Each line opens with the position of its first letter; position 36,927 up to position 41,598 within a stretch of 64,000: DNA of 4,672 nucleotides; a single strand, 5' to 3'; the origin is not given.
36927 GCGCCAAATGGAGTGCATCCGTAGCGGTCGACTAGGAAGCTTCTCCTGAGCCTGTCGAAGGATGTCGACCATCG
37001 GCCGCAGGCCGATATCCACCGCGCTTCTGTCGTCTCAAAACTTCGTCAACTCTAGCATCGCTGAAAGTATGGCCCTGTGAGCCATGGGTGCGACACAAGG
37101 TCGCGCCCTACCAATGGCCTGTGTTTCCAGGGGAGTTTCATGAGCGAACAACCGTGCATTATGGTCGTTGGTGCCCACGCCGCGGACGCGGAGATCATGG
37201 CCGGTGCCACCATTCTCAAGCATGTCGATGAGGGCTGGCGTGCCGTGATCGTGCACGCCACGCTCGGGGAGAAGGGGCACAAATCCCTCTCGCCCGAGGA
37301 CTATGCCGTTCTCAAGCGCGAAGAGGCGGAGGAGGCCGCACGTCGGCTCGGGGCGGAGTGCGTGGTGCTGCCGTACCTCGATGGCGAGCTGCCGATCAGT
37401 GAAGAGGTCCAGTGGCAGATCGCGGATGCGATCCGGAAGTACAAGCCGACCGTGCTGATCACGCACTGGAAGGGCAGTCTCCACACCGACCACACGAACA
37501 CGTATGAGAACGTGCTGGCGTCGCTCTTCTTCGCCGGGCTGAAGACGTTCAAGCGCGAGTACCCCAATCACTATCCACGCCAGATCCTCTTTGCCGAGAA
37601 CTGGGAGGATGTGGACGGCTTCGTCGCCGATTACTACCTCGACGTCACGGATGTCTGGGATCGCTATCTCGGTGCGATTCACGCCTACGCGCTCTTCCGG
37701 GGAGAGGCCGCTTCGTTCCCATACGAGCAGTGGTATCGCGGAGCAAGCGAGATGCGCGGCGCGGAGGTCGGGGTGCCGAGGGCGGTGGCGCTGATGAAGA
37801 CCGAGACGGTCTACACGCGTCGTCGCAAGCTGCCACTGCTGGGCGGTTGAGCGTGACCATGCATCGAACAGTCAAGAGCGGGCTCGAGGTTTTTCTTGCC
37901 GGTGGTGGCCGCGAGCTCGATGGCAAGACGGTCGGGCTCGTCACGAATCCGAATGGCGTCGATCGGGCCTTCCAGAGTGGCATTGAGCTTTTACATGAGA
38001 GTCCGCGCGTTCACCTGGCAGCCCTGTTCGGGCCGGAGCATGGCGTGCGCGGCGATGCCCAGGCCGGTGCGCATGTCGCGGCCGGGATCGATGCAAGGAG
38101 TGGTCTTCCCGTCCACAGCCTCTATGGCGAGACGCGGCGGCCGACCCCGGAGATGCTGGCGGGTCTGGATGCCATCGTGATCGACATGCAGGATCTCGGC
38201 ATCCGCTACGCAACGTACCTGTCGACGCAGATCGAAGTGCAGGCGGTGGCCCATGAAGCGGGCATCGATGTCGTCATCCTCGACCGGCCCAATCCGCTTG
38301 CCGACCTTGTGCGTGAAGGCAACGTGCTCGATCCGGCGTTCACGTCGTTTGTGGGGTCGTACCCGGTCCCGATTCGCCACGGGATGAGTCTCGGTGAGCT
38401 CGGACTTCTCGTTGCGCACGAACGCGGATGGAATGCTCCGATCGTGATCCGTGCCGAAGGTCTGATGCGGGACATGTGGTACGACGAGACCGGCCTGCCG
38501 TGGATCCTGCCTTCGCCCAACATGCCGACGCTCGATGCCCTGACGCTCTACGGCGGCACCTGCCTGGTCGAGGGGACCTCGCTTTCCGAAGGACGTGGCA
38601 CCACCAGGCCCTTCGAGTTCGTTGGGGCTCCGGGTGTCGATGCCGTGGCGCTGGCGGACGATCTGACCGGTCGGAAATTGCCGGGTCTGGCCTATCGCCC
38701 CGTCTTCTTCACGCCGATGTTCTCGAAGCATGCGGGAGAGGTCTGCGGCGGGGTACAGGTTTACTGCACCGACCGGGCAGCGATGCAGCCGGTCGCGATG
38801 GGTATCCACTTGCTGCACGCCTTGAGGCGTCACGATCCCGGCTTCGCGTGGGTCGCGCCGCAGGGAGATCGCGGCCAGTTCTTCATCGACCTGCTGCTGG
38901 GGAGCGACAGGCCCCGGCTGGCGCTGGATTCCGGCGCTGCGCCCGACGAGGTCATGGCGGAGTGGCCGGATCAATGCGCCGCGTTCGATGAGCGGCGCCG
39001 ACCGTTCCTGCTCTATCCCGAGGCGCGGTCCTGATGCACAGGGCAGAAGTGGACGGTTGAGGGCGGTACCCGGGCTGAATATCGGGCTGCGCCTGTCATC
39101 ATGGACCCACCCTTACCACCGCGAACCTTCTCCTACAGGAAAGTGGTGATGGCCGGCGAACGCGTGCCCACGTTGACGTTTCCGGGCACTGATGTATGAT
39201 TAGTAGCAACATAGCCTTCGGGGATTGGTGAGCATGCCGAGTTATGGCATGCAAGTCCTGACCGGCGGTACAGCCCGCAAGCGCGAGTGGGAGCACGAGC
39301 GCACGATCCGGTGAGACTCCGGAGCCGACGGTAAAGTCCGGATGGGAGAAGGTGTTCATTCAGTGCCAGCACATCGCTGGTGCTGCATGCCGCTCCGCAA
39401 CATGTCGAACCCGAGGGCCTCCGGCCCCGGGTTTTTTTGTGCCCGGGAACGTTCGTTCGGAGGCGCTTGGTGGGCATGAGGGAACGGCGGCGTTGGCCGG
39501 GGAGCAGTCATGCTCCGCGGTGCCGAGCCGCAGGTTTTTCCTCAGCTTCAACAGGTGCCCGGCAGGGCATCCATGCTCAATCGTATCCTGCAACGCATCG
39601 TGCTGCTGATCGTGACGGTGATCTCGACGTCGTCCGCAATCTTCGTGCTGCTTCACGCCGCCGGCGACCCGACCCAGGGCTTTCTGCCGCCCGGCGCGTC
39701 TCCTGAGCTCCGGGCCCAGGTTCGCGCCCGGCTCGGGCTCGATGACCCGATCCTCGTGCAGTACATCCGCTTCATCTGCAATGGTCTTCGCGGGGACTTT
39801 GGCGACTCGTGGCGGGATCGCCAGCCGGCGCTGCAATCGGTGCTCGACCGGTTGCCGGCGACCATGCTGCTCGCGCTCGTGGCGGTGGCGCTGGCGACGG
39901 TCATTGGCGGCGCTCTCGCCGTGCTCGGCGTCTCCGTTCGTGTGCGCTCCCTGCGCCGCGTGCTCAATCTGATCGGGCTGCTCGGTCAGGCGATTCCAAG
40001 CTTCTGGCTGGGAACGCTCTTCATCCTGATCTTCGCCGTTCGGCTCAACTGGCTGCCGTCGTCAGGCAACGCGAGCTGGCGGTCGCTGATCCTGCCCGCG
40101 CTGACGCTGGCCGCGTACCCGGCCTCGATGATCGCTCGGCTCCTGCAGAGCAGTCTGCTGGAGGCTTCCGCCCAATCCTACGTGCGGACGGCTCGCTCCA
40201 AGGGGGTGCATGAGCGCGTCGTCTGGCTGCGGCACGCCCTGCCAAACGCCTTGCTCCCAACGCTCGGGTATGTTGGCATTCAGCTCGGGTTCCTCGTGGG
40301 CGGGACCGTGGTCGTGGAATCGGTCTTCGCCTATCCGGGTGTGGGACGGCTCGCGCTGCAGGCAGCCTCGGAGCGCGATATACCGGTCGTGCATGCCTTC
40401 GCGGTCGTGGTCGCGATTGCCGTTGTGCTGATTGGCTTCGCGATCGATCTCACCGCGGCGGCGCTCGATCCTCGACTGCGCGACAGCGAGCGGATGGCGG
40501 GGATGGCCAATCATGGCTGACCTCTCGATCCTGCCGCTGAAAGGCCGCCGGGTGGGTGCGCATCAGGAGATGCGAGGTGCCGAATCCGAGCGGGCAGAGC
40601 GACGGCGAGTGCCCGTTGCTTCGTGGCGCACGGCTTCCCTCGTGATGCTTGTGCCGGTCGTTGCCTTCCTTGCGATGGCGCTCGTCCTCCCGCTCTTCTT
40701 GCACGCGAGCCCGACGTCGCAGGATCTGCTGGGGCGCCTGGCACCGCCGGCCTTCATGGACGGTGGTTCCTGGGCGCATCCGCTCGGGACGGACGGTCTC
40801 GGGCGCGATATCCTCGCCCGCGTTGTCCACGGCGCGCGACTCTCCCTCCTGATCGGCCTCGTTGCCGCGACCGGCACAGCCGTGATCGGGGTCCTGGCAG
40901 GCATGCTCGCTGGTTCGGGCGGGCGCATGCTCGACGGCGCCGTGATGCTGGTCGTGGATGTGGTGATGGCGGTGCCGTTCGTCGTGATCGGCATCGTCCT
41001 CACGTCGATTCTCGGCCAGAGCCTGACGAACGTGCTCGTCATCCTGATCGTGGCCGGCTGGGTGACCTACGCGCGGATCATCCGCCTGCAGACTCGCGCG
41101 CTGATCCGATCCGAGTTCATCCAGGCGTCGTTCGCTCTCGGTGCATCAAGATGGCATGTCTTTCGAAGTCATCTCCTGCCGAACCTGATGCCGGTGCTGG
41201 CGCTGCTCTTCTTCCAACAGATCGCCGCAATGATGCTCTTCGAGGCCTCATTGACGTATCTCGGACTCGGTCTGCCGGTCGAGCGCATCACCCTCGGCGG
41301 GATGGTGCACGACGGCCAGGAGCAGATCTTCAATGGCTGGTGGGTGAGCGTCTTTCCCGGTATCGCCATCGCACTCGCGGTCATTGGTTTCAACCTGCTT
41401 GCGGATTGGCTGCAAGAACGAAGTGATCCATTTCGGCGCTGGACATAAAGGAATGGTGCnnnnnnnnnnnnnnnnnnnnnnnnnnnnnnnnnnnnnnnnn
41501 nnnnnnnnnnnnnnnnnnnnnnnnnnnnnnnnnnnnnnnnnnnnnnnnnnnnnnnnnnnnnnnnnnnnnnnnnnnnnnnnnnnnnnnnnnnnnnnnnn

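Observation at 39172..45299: FMN riboswitch controlling an Opp/Dpp-type ABC importer with twin binding proteins and an FbiB-C-like flavoprotein, but no ATPase genes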

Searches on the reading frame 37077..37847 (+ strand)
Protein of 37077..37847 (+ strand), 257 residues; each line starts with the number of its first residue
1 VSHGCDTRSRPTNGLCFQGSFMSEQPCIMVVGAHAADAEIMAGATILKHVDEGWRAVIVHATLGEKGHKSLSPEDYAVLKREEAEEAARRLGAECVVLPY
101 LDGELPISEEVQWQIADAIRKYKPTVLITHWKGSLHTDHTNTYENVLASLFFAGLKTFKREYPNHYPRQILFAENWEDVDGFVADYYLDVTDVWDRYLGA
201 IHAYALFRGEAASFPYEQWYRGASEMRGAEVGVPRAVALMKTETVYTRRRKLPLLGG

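Call 95: search_protein_families(library=ncbifam, proteins=[window:37077-37847:+], max_evalue=0.00001)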
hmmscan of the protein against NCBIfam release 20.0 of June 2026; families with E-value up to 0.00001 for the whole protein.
window:37077-37847:+ (257 aa): 3 families
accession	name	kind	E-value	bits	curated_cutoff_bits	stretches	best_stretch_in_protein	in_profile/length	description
TIGR04001.1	thiol_BshB1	equivalog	4.9e-27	95.1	182.5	1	28-205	4-176/226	bacillithiol biosynthesis deacetylase BshB1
TIGR04000.1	thiol_BshB2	equivalog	5e-08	32.9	195.25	1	28-205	3-182/217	bacillithiol biosynthesis deacetylase BshB2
TIGR03446.1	mycothiol_Mca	equivalog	5.2e-07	29.5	277.15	0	28-109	3-91/283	mycothiol conjugate amidase Mca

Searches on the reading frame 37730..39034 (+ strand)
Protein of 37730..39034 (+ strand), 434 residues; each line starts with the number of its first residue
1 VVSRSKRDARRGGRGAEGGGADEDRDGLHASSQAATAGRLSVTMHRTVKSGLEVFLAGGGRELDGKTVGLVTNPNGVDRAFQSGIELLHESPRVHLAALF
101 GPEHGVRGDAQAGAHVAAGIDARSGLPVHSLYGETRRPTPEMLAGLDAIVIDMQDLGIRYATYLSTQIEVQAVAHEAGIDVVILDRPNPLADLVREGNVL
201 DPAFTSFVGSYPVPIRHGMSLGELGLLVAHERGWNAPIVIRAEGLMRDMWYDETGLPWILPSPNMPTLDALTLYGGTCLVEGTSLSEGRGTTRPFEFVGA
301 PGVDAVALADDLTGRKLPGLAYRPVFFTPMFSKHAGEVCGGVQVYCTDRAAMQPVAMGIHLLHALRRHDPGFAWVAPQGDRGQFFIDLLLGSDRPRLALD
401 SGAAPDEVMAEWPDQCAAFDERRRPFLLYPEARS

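Call 4: search_protein_families(library=pfam, proteins=[window:37730-39034:+])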
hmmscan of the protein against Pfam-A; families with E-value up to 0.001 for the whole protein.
window:37730-39034:+ (434 aa): 2 families
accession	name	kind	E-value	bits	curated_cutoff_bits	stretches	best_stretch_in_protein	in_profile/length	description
PF07075.17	NamZ_N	-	7.8e-70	234.8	26.9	1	68-268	1-202/203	Exo-beta-N-acetylmuramidase NamZ, N-terminal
PF20732.2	NamZ_C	-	1.1e-47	163.1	25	1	273-429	2-152/152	Exo-beta-N-acetylmuramidase NamZ, C-terminal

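Call 5: search_protein_families(library=ncbifam, proteins=[window:37730-39034:+])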
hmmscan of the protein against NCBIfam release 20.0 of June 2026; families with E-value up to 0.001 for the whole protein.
window:37730-39034:+ (434 aa): 0 families

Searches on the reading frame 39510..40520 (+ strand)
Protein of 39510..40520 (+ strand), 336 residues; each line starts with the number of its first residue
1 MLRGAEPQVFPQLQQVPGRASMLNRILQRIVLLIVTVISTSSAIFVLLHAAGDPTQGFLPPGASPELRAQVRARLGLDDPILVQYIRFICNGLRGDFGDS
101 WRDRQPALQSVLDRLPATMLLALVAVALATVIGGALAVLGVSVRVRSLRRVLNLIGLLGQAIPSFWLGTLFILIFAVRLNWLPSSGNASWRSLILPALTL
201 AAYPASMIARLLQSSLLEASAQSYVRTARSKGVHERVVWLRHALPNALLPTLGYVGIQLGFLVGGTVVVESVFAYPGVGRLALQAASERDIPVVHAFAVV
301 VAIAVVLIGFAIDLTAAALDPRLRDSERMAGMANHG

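Call 4: search_protein_families(library=pfam, proteins=[window:39510-40520:+])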
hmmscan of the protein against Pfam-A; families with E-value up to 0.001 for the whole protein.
window:39510-40520:+ (336 aa): 2 families
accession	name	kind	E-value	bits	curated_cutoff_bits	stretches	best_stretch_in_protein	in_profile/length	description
PF00528.27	BPD_transp_1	-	1.2e-32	113.6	26.4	1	131-324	3-183/184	Binding-protein-dependent transport system inner membrane component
PF19300.4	BPD_transp_1_N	-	4e-09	37.1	23.8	1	22-122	1-114/114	Binding-prot-dependent transport system membrane comp, N-term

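Call 5: search_protein_families(library=ncbifam, proteins=[window:39510-40520:+])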
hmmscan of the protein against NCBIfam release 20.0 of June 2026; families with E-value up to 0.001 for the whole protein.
window:39510-40520:+ (336 aa): 15 families
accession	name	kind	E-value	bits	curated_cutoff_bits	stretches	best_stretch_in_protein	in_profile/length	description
NF045470.1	Opp2B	equivalog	3.8e-81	272.6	350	1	29-324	1-300/300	nickel ABC transporter permease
TIGR02789.1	nickel_nikB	equivalog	2.1e-76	257.3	447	1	22-327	1-310/314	nickel ABC transporter permease subunit NikB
NF007677.0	PRK10352.1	equivalog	1.4e-74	251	433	1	22-328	1-311/314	nickel ABC transporter permease subunit NikB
NF045469.1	Opp1B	equivalog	1.9e-70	237.8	380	1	22-324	1-307/307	nickel/cobalt ABC transporter permease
NF011661.0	PRK15081.1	equivalog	1.5e-68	231.6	463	1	22-324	1-304/306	glutathione ABC transporter permease GsiC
NF045472.1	Opp4B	equivalog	9.9e-63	212.3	450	1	22-324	1-319/319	oligopeptide ABC transporter permease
NF008161.0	PRK10914.1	equivalog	1.5e-52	178.9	590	2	192-325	204-337/339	dipeptide ABC transporter permease DppB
NF045471.1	Opp3B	equivalog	2.4e-52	178.3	480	1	23-324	2-303/308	oligopeptide ABC transporter permease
NF007008.0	PRK09471.1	equivalog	1.2e-49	169.4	388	1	22-324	1-305/306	oligopeptide ABC transporter permease OppB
NF011690.0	PRK15110.1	equivalog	5.4e-34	118.1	432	2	191-321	181-311/321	putrescine export ABC transporter permease SapB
NF011712.0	PRK15133.1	subfamily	1.1e-24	87.1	445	1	62-324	80-360/364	microcin C ABC transporter permease YejB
NF043081.1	MMSYN1_0165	equivalog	2.7e-18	66.1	350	1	107-323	167-384/388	oligopeptide ABC transporter permease OppB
NF045476.1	Opp4C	equivalog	3.8e-06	26.4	350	1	173-279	130-222/278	oligopeptide ABC transporter permease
NF011596.0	PRK15021.1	subfamily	6.9e-05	22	439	1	156-321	173-337/341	microcin C ABC transporter permease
NF011662.0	PRK15082.1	equivalog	0.00056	19.4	484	1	200-321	170-298/303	glutathione ABC transporter permease GsiD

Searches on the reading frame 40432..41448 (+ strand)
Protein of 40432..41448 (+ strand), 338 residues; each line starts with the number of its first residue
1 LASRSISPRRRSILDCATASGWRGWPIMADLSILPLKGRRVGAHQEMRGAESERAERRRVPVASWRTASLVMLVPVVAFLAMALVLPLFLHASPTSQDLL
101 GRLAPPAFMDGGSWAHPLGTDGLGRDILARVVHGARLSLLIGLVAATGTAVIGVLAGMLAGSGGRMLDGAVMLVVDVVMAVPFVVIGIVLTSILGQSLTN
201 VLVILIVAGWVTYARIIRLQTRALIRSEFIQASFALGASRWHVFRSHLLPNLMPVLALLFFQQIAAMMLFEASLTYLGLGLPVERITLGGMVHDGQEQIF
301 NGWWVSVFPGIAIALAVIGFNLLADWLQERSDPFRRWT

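Call 4: search_protein_families(library=pfam, proteins=[window:40432-41448:+])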
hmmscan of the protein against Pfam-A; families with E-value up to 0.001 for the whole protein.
window:40432-41448:+ (338 aa): 1 family
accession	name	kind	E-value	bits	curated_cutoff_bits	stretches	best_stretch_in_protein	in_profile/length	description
PF00528.27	BPD_transp_1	-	1.5e-33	116.5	26.4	1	153-335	1-182/184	Binding-protein-dependent transport system inner membrane component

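Call 5: search_protein_families(library=ncbifam, proteins=[window:40432-41448:+])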
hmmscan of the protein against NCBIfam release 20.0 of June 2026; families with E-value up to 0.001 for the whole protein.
window:40432-41448:+ (338 aa): 17 families
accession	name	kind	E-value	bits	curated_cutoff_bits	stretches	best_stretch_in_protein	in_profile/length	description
NF045474.1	Opp2C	equivalog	2.5e-56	190.9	300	1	93-331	3-235/236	nickel transporter permease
NF045476.1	Opp4C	equivalog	1.1e-55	188.9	350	1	70-333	17-277/278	oligopeptide ABC transporter permease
TIGR02790.1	nickel_nikC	equivalog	1.1e-51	176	358.45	1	73-330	5-256/258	nickel ABC transporter permease subunit NikC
NF045473.1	Opp1C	equivalog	2.2e-49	168.3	350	1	69-333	7-265/267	nickel/cobalt ABC transporter permease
NF007376.0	PRK09881.1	equivalog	3.4e-48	164.1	434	1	69-333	33-291/298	D,D-dipeptide ABC transporter permease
NF045475.1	Opp3C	equivalog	2.5e-45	155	450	1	118-333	110-325/328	oligopeptide ABC transporter permease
NF007738.0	PRK10417.1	equivalog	6.9e-45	153.7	335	1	70-333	12-269/277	nickel ABC transporter permease subunit NikC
NF008160.0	PRK10913.1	equivalog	6.3e-43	147.3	483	1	69-333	32-296/300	dipeptide ABC transporter permease DppC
NF011662.0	PRK15082.1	equivalog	6e-42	144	484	1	104-333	69-298/303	glutathione ABC transporter permease GsiD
NF047573.1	opine_perm_CntC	exception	3e-39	135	440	1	71-333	13-269/271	staphylopine uptake ABC transporter permease subunit CntC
NF011935.0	PRK15406.1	equivalog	3.7e-39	135.3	433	1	49-334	22-300/302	oligopeptide ABC transporter permease OppC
NF043080.1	MMSYN1_0166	equivalog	7.4e-33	113.8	370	1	68-333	39-303/307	oligopeptide ABC transporter permease OppC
NF011691.0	PRK15111.1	equivalog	5.2e-26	91.9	379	1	68-328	28-288/296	putrescine export ABC transporter permease SapC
NF011596.0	PRK15021.1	subfamily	1.5e-24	86.7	439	1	113-320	118-326/341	microcin C ABC transporter permease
NF007028.0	PRK09494.1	equivalog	2.9e-05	24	303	1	128-253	12-144/219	glutamine ABC transporter permease GlnP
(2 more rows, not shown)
